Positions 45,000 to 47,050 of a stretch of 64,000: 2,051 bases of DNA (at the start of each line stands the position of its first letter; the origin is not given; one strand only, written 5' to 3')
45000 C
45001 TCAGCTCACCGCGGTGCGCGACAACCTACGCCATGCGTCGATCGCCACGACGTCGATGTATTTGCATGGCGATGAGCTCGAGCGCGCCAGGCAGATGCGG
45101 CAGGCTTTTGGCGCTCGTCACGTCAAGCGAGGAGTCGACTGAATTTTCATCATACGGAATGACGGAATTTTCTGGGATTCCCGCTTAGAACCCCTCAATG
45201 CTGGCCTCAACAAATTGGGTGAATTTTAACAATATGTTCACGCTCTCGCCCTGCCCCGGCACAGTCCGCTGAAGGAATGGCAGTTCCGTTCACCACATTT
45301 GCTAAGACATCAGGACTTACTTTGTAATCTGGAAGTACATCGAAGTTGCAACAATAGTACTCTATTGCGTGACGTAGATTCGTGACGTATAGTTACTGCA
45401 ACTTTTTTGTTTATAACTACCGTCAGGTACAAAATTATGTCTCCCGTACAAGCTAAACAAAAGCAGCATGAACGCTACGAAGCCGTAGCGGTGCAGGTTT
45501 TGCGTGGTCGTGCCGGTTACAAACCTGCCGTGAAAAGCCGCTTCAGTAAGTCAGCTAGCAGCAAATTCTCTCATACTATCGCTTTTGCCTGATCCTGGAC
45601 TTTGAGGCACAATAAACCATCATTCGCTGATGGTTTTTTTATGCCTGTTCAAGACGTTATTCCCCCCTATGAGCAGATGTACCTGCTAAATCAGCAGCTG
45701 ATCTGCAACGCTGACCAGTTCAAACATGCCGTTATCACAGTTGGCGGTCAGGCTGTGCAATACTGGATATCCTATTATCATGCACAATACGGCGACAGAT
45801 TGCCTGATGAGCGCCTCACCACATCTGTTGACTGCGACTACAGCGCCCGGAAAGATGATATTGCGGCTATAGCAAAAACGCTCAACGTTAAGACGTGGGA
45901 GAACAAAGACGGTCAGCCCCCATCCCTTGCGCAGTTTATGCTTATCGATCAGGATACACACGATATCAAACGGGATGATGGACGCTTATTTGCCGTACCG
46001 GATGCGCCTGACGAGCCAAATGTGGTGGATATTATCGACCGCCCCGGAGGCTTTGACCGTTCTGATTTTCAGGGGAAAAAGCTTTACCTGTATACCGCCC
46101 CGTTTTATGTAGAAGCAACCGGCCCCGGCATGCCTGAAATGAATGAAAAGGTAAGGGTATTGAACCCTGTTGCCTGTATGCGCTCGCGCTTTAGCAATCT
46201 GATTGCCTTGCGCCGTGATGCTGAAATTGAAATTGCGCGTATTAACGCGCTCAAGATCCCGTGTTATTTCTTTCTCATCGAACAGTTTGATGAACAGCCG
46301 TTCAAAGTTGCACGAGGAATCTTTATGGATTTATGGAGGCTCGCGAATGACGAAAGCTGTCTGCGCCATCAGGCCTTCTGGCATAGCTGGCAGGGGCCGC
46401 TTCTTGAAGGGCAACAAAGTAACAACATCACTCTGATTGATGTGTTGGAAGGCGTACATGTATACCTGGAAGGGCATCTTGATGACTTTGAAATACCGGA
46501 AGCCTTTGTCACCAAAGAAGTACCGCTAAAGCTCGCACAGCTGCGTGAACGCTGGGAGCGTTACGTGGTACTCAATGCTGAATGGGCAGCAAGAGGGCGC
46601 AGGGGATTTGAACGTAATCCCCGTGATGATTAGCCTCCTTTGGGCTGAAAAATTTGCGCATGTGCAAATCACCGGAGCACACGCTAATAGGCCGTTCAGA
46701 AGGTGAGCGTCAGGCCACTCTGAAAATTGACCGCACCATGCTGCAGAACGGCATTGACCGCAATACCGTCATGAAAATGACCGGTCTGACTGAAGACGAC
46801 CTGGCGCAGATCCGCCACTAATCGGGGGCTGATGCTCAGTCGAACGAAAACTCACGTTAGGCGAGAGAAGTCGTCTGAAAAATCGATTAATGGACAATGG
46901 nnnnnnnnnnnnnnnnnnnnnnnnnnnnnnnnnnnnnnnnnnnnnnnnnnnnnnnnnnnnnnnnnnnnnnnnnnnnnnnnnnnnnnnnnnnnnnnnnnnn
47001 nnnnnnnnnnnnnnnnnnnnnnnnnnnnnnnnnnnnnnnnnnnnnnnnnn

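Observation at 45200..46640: Uncharacterised two-gene module next to the Tn4401 IRL: a small basic protein plus a 343-aa protein with nucleotidyltransferase-like GG...DxD...hDh motifs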

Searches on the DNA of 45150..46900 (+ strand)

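Call 3: search_dna_similar(query=window:45150-46700:+, collection=plasmids, mode=near, max_rows=25)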
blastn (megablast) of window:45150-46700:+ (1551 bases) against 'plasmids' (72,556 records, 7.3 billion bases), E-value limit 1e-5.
Records with a match: 1532; places in all: 1604; records where one place covers at least 80% of the query: 870.
Best place of each record, by identity: >=99% 1268; 95-99% 214; 90-95% 45; 80-90% 5.
By first word of the organism name: Klebsiella 1013; Escherichia 184; Enterobacter 162; Citrobacter 100; Raoultella 20; Serratia 14; Pseudomonas 9; Morganella 6; Salmonella 5; Proteus 4; and 9 more.
By predicted mobility (MOB-suite, as given by PLSDB): conjugative 1056; mobilizable 281; non-mobilizable 195.
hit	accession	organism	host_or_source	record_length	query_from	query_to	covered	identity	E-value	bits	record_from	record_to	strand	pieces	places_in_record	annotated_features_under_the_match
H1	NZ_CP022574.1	Klebsiella pneumoniae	Homo sapiens,rectal swab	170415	1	1551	100%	100.0%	0e+0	2865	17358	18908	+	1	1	hypothetical protein (x2)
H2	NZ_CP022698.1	Citrobacter farmeri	Homo sapiens,Rectal swab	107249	1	1551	100%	100.0%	0e+0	2865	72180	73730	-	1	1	hypothetical protein (x2)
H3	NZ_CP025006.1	Klebsiella pneumoniae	Homo sapiens,Sacral swab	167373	1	1551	100%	100.0%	0e+0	2865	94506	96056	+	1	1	hypothetical protein (x2)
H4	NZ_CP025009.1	Klebsiella pneumoniae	Homo sapiens,urine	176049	1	1551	100%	100.0%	0e+0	2865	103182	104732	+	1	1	hypothetical protein (x2)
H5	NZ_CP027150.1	Klebsiella pneumoniae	-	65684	1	1551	100%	100.0%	0e+0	2865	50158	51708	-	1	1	hypothetical protein (x2)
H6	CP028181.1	Klebsiella pneumoniae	Homo sapiens,human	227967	1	1551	100%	100.0%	0e+0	2865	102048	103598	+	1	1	hypothetical protein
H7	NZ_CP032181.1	Citrobacter freundii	-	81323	1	1551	100%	100.0%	0e+0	2865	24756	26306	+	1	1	hypothetical protein (x2)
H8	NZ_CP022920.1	Klebsiella pneumoniae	Homo sapiens,sputum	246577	1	1551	100%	100.0%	0e+0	2865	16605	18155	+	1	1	hypothetical protein (x2)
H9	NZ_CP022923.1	Klebsiella pneumoniae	Homo sapiens,sputum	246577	1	1551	100%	100.0%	0e+0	2865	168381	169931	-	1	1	hypothetical protein (x2)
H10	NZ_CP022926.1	Klebsiella pneumoniae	Homo sapiens,sputum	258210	1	1551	100%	100.0%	0e+0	2865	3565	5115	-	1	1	hypothetical protein (x2)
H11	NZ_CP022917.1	Klebsiella pneumoniae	Homo sapiens,Rectal swab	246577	1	1551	100%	100.0%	0e+0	2865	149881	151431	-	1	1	hypothetical protein (x2)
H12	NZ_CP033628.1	Klebsiella pneumoniae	Homo sapiens,rectal swab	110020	1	1551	100%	100.0%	0e+0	2865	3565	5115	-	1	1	hypothetical protein (x2)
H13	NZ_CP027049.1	Klebsiella pneumoniae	Homo sapiens,stool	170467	1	1551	100%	100.0%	0e+0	2865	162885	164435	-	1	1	hypothetical protein (x2)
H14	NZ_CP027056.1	Klebsiella pneumoniae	Homo sapiens,urine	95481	1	1551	100%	100.0%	0e+0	2865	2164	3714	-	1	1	hypothetical protein (x2)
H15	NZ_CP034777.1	Klebsiella pneumoniae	Homo sapiens,rectal swab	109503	1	1551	100%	100.0%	0e+0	2865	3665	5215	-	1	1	hypothetical protein (x2)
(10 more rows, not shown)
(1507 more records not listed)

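Call 6: get_annotated_region(hit=H1, flank=8000)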
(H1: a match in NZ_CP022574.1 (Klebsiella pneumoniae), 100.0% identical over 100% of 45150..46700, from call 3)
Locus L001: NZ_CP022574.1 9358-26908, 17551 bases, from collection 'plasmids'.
description: Klebsiella pneumoniae strain BIC-1 plasmid pBIC-1a, complete sequence
organism: Klebsiella pneumoniae (NCBI taxid 573)
taxonomy: Bacteria; Pseudomonadota; Gammaproteobacteria; Enterobacterales; Enterobacteriaceae; Klebsiella; Klebsiella pneumoniae
host: -; source: Homo sapiens,rectal swab; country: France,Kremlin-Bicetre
typing (MOB-suite, as given by PLSDB): conjugative; replicon IncFIB,IncFII,rep_cluster_2183; relaxase MOBF,MOBF; mating-pair formation MPF_F
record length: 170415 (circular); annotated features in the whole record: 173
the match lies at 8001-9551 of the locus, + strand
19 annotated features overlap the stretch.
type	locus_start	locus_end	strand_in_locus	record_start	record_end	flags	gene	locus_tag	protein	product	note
CDS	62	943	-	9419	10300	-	-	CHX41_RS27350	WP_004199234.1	carbapenem-hydrolyzing class A beta-lactamase KPC-2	-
predicted_resistance_gene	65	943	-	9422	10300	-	blaKPC-2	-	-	carbapenem-hydrolyzing class A beta-lactamase KPC-2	predicted by amrfinderplus; class BETA-LACTAM; identity 100.0%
CDS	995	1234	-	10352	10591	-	-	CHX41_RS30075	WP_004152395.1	hypothetical protein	-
CDS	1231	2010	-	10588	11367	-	istB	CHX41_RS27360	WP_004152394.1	IS21-like element ISKpn7 family helper ATPase IstB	-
CDS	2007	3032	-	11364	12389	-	istA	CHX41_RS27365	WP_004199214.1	IS21 family transposase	-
CDS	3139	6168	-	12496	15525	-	tnpA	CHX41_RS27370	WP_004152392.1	Tn3-like element Tn4401 family transposase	GO:0006313 - DNA transposition [Evidence IEA]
CDS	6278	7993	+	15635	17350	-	tnpR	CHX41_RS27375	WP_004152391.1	Tn3-like element Tn4401 family resolvase TnpR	-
CDS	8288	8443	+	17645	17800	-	-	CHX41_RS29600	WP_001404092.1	hypothetical protein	-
CDS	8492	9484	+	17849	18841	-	-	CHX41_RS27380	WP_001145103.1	hypothetical protein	-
CDS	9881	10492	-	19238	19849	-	-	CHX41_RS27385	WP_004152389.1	DUF2913 family protein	-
CDS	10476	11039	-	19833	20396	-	-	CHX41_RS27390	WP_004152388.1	ProQ/FINO family protein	-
CDS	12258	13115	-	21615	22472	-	repA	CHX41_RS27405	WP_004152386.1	incFII family plasmid replication initiator RepA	GO:0006276 - plasmid maintenance [Evidence IEA]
CDS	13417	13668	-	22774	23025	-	-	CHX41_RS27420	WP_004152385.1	replication regulatory protein RepA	-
CDS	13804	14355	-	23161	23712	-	-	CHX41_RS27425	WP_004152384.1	phospholipase D family protein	-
CDS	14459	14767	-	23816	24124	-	-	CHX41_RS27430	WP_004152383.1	hypothetical protein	-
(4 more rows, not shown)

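Call 66: search_dna_similar(query=window:45201-46640:+, collection=plasmids, mode=near, max_rows=30, rows=spread)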
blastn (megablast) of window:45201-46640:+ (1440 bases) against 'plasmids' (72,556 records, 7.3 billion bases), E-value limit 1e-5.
Records with a match: 988; places in all: 1014; records where one place covers at least 80% of the query: 870.
Best place of each record, by identity: >=99% 757; 95-99% 188; 90-95% 38; 80-90% 5.
By first word of the organism name: Klebsiella 744; Escherichia 123; Enterobacter 65; Citrobacter 27; Raoultella 11; Serratia 5; Salmonella 4; Enterobacteriaceae 2; Leclercia 2; Morganella 2; and 2 more.
By predicted mobility (MOB-suite, as given by PLSDB): conjugative 709; non-mobilizable 145; mobilizable 134.
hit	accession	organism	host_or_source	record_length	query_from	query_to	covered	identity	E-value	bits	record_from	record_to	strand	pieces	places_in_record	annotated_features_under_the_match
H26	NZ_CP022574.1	Klebsiella pneumoniae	Homo sapiens,rectal swab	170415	1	1440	100%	100.0%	0e+0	2660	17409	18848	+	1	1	hypothetical protein (x2)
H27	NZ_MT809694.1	Klebsiella pneumoniae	Homo sapiens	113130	1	1440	100%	100.0%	0e+0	2660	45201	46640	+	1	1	hypothetical protein (x2)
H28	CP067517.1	Klebsiella pneumoniae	Homo sapiens,other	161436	1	1440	100%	100.0%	0e+0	2660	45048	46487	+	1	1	hypothetical protein (x2)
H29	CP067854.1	Klebsiella pneumoniae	Homo sapiens,wound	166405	1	1440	100%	100.0%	0e+0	2660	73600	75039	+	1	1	hypothetical protein (x2)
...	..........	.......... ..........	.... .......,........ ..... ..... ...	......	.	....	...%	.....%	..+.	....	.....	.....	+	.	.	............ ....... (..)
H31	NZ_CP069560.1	Escherichia coli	Homo sapiens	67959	1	1440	100%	100.0%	0e+0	2660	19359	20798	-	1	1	hypothetical protein (x2)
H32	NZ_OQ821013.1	Citrobacter pasteurii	-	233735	1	1440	100%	100.0%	0e+0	2660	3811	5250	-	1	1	hypothetical protein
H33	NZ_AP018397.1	Escherichia coli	Homo sapiens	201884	54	1440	96%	99.6%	0e+0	2529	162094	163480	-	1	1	hypothetical protein (x2)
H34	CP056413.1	Escherichia coli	culture,Wastewater effluent sample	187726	54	1433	96%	97.9%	0e+0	2388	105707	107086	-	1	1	none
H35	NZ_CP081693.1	Escherichia coli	-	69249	102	1433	93%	98.1%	0e+0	2322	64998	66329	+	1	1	hypothetical protein (x3)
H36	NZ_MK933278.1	Enterobacter hormaechei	-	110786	102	1433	93%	98.0%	0e+0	2316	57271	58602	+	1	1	hypothetical protein (x2)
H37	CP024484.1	Klebsiella pneumoniae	Homo sapiens,urine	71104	146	1440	90%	99.2%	0e+0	2335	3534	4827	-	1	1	hypothetical protein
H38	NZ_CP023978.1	Klebsiella variicola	Homo sapiens,sputum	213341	146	1440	90%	99.2%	0e+0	2329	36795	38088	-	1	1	hypothetical protein (x2)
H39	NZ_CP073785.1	Klebsiella pneumoniae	Homo sapiens,blood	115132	146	1440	90%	99.2%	0e+0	2329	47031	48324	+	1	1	hypothetical protein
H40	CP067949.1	Klebsiella pneumoniae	Homo sapiens,urine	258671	146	1440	90%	99.2%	0e+0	2329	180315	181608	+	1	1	hypothetical protein (x2)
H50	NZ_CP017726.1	Salmonella enterica subsp. enterica serovar Stanleyville ...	-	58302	124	1440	91%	95.4%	0e+0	2100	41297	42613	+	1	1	hypothetical protein (x2)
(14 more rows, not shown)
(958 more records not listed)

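Call 67: get_annotated_region(hit=H50, flank=5000)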
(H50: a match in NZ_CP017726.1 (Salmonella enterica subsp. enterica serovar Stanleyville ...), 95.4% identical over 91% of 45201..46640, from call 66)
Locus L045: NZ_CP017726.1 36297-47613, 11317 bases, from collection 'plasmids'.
description: Salmonella enterica subsp. enterica serovar Stanleyville str. CFSAN000624 strain SGSC 2518 isolate SARB61 plasmid pSARB26_03, complete sequence
organism: Salmonella enterica subsp. enterica serovar Stanleyville str. CFSAN000624 (NCBI taxid 1194159)
taxonomy: Bacteria; Pseudomonadota; Gammaproteobacteria; Enterobacterales; Enterobacteriaceae; Salmonella; Salmonella enterica; Salmonella enterica subsp. enterica serovar Stanleyville str. CFSAN000624
host: -; source: -; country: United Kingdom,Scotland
typing (MOB-suite, as given by PLSDB): conjugative; replicon IncFIA; relaxase MOBF; mating-pair formation MPF_F
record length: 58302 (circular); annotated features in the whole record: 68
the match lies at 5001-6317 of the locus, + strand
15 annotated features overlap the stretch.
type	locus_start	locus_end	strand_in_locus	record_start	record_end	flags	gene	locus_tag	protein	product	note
CDS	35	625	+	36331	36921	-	-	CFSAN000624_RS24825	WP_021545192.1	DUF2726 domain-containing protein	-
CDS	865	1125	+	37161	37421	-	-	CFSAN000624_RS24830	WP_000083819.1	replication regulatory protein RepA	-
CDS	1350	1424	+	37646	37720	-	tap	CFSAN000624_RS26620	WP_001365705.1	RepA leader peptide Tap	GO:0006276 - plasmid maintenance [Evidence IEA]; GO:0031556 - transcriptional attenuation by ribosome [Evidence IEA]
CDS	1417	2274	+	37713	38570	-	repA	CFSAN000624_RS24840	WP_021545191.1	incFII family plasmid replication initiator RepA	GO:0006276 - plasmid maintenance [Evidence IEA]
CDS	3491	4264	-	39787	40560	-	-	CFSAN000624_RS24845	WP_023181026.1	hypothetical protein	-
CDS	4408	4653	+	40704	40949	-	-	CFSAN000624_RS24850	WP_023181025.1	hypothetical protein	-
CDS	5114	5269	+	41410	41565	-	-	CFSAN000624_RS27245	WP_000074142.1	hypothetical protein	-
CDS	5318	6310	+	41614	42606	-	-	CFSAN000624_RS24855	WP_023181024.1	hypothetical protein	-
CDS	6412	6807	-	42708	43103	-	-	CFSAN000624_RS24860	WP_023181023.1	plasmid partitioning/stability family protein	-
CDS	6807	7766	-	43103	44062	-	-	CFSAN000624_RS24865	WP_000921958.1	plasmid segregation protein ParM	GO:0030541 - plasmid partitioning [Evidence IEA]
CDS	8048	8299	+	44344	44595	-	-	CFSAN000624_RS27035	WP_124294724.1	hypothetical protein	-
CDS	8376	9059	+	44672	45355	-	-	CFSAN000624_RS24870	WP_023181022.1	DNA methylase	-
CDS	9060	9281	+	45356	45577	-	-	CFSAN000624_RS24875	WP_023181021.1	hypothetical protein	-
CDS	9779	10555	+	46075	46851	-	-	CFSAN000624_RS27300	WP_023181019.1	hypothetical protein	-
CDS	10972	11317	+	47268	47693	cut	-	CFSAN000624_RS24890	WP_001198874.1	antirestriction protein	-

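Call 68: get_annotated_region(hit=H35, flank=5000)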
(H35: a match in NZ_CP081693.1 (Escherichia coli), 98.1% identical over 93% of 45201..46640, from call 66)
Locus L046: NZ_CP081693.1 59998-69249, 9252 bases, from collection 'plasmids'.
description: Escherichia coli strain 0H25 plasmid unnamed3, complete sequence
organism: Escherichia coli (NCBI taxid 562)
taxonomy: Bacteria; Pseudomonadota; Gammaproteobacteria; Enterobacterales; Enterobacteriaceae; Escherichia; Escherichia coli
host: -; source: -; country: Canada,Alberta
typing (MOB-suite, as given by PLSDB): non-mobilizable; replicon IncFIA,IncFIB
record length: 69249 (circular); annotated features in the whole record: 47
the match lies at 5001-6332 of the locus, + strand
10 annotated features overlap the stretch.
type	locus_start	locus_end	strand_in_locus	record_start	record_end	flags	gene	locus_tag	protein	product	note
CDS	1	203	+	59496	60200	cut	-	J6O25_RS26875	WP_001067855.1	IS6-like element IS26 family transposase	GO:0006313 - DNA transposition [Evidence IEA]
CDS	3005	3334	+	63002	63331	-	-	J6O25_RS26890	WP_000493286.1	type II toxin-antitoxin system RelE/ParE family toxin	-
CDS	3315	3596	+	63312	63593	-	-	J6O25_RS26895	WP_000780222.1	helix-turn-helix transcriptional regulator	-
CDS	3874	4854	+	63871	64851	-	-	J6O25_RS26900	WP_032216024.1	IS5-like element ISKpn26 family transposase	GO:0006313 - DNA transposition [Evidence IEA]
CDS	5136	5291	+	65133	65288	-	-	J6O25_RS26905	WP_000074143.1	hypothetical protein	-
CDS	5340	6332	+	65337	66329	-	-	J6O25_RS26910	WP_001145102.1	hypothetical protein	-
CDS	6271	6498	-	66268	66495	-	-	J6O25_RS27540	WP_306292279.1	hypothetical protein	-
CDS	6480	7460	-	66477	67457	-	-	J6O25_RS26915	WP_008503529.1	IS5-like element ISKpn26 family transposase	GO:0006313 - DNA transposition [Evidence IEA]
CDS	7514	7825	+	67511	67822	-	-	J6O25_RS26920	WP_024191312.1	hypothetical protein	-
CDS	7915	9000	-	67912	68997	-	-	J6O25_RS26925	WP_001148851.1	iron-containing alcohol dehydrogenase family protein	-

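Call 69: get_annotated_region(hit=H38, flank=5000)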
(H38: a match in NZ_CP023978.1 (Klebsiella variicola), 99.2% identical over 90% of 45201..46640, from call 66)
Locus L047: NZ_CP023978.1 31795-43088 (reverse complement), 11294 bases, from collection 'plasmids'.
description: Klebsiella variicola strain X39 plasmid pX39-1, complete sequence
organism: Klebsiella variicola (NCBI taxid 244366)
taxonomy: Bacteria; Pseudomonadota; Gammaproteobacteria; Enterobacterales; Enterobacteriaceae; Klebsiella; Klebsiella variicola
host: -; source: Homo sapiens,sputum; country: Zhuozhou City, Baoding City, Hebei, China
typing (MOB-suite, as given by PLSDB): mobilizable; replicon IncFIB,IncR,IncU; relaxase MOBH
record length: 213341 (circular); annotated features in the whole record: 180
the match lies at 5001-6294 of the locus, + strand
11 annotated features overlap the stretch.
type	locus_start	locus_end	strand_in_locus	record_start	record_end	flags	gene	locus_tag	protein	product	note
CDS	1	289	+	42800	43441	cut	-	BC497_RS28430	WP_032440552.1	hypothetical protein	-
CDS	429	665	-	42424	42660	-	-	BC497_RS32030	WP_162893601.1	hypothetical protein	-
CDS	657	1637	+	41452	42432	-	-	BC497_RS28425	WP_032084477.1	IS5-like element ISKpn26 family transposase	GO:0006313 - DNA transposition [Evidence IEA]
CDS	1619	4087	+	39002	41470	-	-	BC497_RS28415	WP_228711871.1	EAL domain-containing protein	-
CDS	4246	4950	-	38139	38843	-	-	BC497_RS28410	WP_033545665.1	IS6-like element IS26 family transposase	GO:0006313 - DNA transposition [Evidence IEA]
CDS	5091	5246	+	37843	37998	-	-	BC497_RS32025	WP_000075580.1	hypothetical protein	-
CDS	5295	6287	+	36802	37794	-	-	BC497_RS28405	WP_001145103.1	hypothetical protein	-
CDS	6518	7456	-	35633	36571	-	-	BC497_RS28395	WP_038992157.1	LysR family transcriptional regulator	-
CDS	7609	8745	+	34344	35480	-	-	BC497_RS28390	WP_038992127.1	metallophosphoesterase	-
CDS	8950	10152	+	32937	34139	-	-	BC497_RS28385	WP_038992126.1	MFS transporter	GO:0055085 - transmembrane transport [Evidence IEA]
CDS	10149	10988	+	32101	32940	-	-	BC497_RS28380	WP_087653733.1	SDR family NAD(P)-dependent oxidoreductase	-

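Call 80: search_rna_families(source=window, start=45150, end=46900, threshold=evalue, max_evalue=1)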
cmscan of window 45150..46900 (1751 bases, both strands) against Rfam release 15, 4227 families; matches with E-value up to 1: 0.
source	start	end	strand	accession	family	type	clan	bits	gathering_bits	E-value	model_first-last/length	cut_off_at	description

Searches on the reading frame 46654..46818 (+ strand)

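Call 5: search_protein_families(library=pfam, proteins=[window:46654-46818:+], max_evalue=1)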
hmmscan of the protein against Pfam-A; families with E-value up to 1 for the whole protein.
window:46654-46818:+ (55 aa): 0 families

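Call 11: search_protein_families(library=ncbifam, proteins=[window:46654-46818:+], max_evalue=1)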
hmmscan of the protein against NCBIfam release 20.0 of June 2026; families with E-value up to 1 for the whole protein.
window:46654-46818:+ (55 aa): 3 families
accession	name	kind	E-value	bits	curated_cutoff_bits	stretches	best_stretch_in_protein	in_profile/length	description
TIGR01784.1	T_den_put_tspse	subfamily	7.5e-09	35.8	52.1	1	13-53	233-273/273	Rpn family recombination-promoting nuclease/putative transposase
NF007361.0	PRK09857.1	equivalog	5.4e-06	26.1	583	1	14-54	251-291/292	recombination-promoting nuclease RpnA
NF007418.0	PRK09956.1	equivalog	8.5e-05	21.7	583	1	9-52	262-305/308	ISNCY family transposase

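Call 12: search_protein_families(library=padloc, proteins=[window:46654-46818:+], max_evalue=1)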
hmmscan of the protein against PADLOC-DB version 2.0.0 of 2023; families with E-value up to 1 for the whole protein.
window:46654-46818:+ (55 aa): 0 families

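Call 13: search_protein_families(library=phrogs, proteins=[window:46654-46818:+], max_evalue=1)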
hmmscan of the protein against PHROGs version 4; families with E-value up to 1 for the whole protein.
window:46654-46818:+ (55 aa): 3 families
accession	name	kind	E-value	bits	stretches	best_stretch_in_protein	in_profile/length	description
phrog_5416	-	unknown function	4.5e-22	78.8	1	3-55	13-65/66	-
phrog_3300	-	integration and excision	3.3e-13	50.8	1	8-55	265-312/313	transposase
phrog_12274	-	unknown function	4.4e-10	40.7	1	13-52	95-134/138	-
